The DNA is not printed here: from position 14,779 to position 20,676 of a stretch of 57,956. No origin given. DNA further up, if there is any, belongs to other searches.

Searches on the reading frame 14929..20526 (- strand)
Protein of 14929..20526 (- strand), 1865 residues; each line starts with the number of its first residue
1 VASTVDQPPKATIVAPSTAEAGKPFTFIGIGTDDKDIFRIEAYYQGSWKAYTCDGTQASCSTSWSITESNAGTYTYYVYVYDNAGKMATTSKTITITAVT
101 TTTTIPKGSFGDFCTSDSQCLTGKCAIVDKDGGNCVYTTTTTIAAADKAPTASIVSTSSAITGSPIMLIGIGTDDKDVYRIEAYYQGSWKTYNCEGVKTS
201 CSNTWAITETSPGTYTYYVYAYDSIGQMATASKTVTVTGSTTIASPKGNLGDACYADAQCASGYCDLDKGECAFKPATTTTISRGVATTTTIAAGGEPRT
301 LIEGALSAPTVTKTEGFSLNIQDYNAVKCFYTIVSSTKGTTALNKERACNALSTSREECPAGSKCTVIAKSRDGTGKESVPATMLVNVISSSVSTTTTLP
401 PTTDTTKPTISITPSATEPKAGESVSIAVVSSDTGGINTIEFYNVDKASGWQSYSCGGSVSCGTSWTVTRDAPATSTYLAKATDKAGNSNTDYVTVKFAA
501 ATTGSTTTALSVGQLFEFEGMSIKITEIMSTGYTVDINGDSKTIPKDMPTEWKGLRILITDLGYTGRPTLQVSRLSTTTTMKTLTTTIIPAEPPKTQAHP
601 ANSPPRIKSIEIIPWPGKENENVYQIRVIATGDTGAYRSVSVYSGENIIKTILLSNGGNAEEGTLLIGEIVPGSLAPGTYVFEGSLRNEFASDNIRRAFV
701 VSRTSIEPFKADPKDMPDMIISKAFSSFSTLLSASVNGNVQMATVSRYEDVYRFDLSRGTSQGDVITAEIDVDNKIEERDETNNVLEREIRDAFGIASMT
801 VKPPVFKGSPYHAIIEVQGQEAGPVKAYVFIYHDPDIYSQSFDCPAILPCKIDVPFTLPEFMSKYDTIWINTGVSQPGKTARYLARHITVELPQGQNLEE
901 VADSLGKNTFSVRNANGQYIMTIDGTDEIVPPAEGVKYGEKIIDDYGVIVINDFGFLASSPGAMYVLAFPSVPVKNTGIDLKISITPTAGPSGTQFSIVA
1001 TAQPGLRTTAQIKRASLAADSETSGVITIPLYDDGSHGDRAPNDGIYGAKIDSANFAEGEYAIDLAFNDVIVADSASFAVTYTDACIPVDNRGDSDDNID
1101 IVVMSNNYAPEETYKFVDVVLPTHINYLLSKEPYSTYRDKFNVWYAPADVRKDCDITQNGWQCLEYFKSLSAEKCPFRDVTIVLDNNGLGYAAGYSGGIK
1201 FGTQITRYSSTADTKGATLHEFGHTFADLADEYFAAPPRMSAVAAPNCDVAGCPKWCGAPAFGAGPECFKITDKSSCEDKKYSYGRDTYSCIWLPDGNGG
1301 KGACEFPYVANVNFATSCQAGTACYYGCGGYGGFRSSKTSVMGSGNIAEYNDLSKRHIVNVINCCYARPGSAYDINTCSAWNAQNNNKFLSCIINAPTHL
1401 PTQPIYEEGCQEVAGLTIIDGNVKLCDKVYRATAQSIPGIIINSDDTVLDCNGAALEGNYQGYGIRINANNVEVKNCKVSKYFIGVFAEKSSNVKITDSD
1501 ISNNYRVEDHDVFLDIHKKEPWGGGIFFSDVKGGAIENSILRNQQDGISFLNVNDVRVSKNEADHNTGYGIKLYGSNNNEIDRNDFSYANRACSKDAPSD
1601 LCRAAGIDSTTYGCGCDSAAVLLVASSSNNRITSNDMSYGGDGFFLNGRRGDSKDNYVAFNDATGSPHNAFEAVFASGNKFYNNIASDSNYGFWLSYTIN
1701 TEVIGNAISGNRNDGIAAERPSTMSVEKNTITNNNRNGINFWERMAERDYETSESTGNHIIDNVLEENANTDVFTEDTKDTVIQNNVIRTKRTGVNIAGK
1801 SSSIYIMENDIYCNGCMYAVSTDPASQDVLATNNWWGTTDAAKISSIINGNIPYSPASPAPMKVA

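Call 4: search_protein_families(library=pfam, proteins=[window:14929-20526:-], max_evalue=0.01)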
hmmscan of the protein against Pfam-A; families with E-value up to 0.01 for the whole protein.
window:14929-20526:- (1865 aa): 7 families
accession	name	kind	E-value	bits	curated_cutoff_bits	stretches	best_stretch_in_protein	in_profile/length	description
PF05048.19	NosD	-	4.3e-23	82.3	23.6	3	1461-1590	15-150/212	Periplasmic copper-binding protein (NosD)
PF13229.12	Beta_helix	-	9.4e-23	81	25.9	2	1442-1586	5-134/158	Right handed beta helix region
PF09471.16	Peptidase_M64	-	1.4e-08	34.7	26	1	1087-1145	1-58/302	IgA Peptidase M64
PF19077.6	Big_13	-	3.8e-06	27.8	27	1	32-96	35-100/102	Bacterial Ig-like domain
PF22352.2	K319L-like_PKD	-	1.7e-05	25.2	27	0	57-96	45-84/84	K319L-like, PKD domain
PF17957.7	Big_7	-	0.0008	20.4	24.1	1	9-78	1-70/70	Bacterial Ig domain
PF14686.12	fn3_3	-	0.0097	16.1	24.4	0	198-243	30-73/75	Polysaccharide lyase family 4, domain II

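Call 17: find_homologous_proteins(query=window:14929-20526:-, max_evalue=0.00001)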
Query window:14929-20526:- (1865 aa): 6 proteins with E <= 0.00001 among 8000 candidates.
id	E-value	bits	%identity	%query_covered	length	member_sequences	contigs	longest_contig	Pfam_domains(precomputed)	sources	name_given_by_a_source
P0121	0.0e+0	4279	100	100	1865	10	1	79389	PF09471.16,PF13229.13,PF19077.7,PF05048.20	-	-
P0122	0.0e+0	2901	98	69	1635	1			PF09471.16,PF07705.18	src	-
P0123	1.2e-215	737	82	18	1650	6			PF09471.16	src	-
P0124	1.1e-61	226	31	21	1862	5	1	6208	-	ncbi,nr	ncbi:MAG TPA: hypothetical protein VI979_01935 [archaeon]|nr:hypothetical protein [archaeon]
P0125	2.8e-60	222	36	21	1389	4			-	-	-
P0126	4.4e-31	125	64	5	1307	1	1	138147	-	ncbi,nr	ncbi:MAG: hypothetical protein HY364_05515 [Candidatus Aenigmarchaeota archaeon]|nr:hypothetical pro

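Call 18: find_encoding_contigs(protein=P0121, flank=10000, max_places=5)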
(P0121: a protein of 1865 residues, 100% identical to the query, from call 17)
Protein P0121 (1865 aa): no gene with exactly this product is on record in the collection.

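Call 19: find_encoding_contigs(protein=P0126, flank=10000, max_places=3)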
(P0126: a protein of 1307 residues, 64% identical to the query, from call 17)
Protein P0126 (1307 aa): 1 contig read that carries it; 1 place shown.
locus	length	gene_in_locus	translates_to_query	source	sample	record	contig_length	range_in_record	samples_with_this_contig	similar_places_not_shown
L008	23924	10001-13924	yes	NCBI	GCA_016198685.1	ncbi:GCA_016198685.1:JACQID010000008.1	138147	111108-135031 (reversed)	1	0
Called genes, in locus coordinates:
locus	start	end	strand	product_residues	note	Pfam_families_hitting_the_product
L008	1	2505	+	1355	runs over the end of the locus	PF09471:Peptidase_M64 (faint), PF05048:NosD, PF13229:Beta_helix, PF05048:NosD, PF13229:Beta_helix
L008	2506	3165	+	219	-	-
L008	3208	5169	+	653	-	PF00482:T2SSF (weak)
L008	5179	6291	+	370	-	PF13439:Glyco_transf_4, PF13579:Glyco_trans_4_4, PF20706:GT4-conflict (weak), PF00534:Glycos_transf_1, PF13692:Glyco_trans_1_4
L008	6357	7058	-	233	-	PF13641:Glyco_tranf_2_3, PF00535:Glycos_transf_2, PF10111:Glyco_tranf_2_2 (weak)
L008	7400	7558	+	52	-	PF07754:Ribosomal_aS21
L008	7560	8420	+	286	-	PF13793:Pribosyltran_N, PF00156:Pribosyltran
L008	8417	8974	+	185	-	PF01725:Ham1p_like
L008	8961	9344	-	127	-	PF01894:YjbQ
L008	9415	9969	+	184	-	PF00352:TBP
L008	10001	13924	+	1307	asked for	-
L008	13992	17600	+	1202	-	PF14551:MCM_N (weak), PF17207:MCM_OB, PF00493:MCM, PF14890:Intein_splicing, PF14528:LAGLIDADG_3, PF00493:MCM, PF17855:MCM_lid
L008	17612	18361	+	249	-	PF01336:tRNA_anti-codon (weak)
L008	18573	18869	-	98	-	-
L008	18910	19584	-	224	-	PF02732:ERCC4, PF12826:HHH_2 (weak), PF14520:HHH_5 (weak), PF00633:HHH (weak)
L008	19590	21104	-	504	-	PF04851:ResIII, PF00270:DEAD, PF21210:RNA_helicase_helical, PF00271:Helicase_C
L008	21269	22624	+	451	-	PF01909:NTP_transf_2 (weak), PF09249:tRNA_NucTransf2, PF21133:CAA_C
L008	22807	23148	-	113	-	PF04472:SepF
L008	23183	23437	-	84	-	PF03685:UPF0147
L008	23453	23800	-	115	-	PF01920:Prefoldin_2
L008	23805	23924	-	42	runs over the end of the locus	PF03604:Zn_ribbon_RPAB4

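Call 43: search_protein_families(library=ncbifam, proteins=[P0143, P0153], max_evalue=0.01)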
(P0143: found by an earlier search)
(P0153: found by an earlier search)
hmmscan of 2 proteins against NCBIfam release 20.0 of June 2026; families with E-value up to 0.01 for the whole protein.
P0143 (2054 aa): 3 families
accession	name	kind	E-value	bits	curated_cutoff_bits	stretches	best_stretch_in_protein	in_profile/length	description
TIGR04247.1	NosD_copper_fam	subfamily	1.2e-14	53.8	300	2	1815-2045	134-328/377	nitrous oxide reductase family maturation protein NosD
TIGR03804.1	para_beta_helix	repeat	3e-12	46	19.45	2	1736-1776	1-40/44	parallel beta-helix repeat protein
NF041940.1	choice_anch_X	domain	8.7e-08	31.8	25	1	1218-1242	1-25/37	choice-of-anchor X domain-containing protein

P0153 (1747 aa): 1 family
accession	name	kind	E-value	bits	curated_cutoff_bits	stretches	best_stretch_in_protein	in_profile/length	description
NF041940.1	choice_anch_X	domain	7.7e-06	25.5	25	1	1387-1416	1-30/37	choice-of-anchor X domain-containing protein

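Call 44: search_protein_families(library=pfam, proteins=[P0143, P0153], max_evalue=0.01)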
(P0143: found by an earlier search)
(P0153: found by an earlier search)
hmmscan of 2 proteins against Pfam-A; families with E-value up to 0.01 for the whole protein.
P0143 (2054 aa): 7 families
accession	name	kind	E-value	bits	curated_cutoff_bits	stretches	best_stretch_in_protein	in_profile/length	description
PF05048.19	NosD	-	5.8e-23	81.9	23.6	2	1650-1779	15-150/212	Periplasmic copper-binding protein (NosD)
PF13229.12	Beta_helix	-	2.4e-20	73.2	25.9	2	1631-1775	5-134/158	Right handed beta helix region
PF09471.16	Peptidase_M64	-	1.8e-08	34.4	26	1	1276-1334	1-58/302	IgA Peptidase M64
PF07705.17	CARDB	-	5.3e-06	27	22.7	1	885-976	2-100/101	CARDB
PF19077.6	Big_13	-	5.4e-06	27.3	27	1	200-264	35-100/102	Bacterial Ig-like domain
PF22352.2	K319L-like_PKD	-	2.4e-05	24.7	27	0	225-264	45-84/84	K319L-like, PKD domain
PF17957.7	Big_7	-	0.00089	20.3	24.1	1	177-246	1-70/70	Bacterial Ig domain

P0153 (1747 aa): 3 families
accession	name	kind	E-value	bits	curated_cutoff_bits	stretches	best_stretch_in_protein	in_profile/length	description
PF09471.16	Peptidase_M64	-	5.6e-08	32.7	26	1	1561-1606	120-165/302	IgA Peptidase M64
PF17957.7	Big_7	-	3.6e-07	31.1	24.1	0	1067-1106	1-42/70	Bacterial Ig domain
PF07703.20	A2M_BRD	-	0.00078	20.2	22.7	0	762-833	56-131/140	Alpha-2-macroglobulin bait region domain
